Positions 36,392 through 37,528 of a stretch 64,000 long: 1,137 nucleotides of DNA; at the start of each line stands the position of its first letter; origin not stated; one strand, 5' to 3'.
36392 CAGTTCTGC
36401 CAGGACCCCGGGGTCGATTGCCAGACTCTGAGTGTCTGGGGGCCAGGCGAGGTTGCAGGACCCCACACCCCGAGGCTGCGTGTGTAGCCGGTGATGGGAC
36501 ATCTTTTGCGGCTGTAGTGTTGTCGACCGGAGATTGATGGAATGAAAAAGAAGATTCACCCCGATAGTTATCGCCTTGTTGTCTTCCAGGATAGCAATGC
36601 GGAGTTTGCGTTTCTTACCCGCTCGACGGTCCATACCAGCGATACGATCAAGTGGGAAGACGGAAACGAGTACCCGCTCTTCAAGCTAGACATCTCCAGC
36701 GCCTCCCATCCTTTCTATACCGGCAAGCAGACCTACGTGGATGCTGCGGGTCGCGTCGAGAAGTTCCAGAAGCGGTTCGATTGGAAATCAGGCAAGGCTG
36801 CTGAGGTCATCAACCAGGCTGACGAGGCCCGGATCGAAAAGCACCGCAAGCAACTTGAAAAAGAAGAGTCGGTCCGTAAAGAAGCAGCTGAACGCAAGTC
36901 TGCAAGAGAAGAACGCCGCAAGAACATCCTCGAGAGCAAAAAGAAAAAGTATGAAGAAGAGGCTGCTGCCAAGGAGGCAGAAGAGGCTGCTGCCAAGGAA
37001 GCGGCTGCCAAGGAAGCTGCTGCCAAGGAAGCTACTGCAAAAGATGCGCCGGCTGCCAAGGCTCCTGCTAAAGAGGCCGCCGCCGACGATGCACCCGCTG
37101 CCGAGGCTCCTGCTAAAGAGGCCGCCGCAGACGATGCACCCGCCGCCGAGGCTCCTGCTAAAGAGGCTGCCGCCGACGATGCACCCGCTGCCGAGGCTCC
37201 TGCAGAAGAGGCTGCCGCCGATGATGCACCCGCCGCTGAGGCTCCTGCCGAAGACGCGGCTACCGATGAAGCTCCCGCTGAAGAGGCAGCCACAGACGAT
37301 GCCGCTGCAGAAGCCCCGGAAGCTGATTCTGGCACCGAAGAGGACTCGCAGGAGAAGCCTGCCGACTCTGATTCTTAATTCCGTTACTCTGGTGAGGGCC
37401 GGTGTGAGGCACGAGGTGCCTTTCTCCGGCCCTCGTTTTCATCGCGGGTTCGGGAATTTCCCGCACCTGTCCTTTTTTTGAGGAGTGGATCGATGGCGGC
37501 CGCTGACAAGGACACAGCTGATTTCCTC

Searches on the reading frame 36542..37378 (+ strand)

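Call 35: search_protein_families(library=pfam, proteins=[window:36542-37378:+], max_evalue=0.001)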
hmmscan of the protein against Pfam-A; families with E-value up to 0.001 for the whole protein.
window:36542-37378:+ (278 aa): 2 families
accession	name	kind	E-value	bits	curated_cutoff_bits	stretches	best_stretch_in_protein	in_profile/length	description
PF01197.23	Ribosomal_L31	-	1.7e-25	89.4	27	1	1-79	1-64/65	Ribosomal protein L31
PF02095.21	Extensin_1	-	3.9e-05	24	105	1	167-259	17-109/171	Extensin-like protein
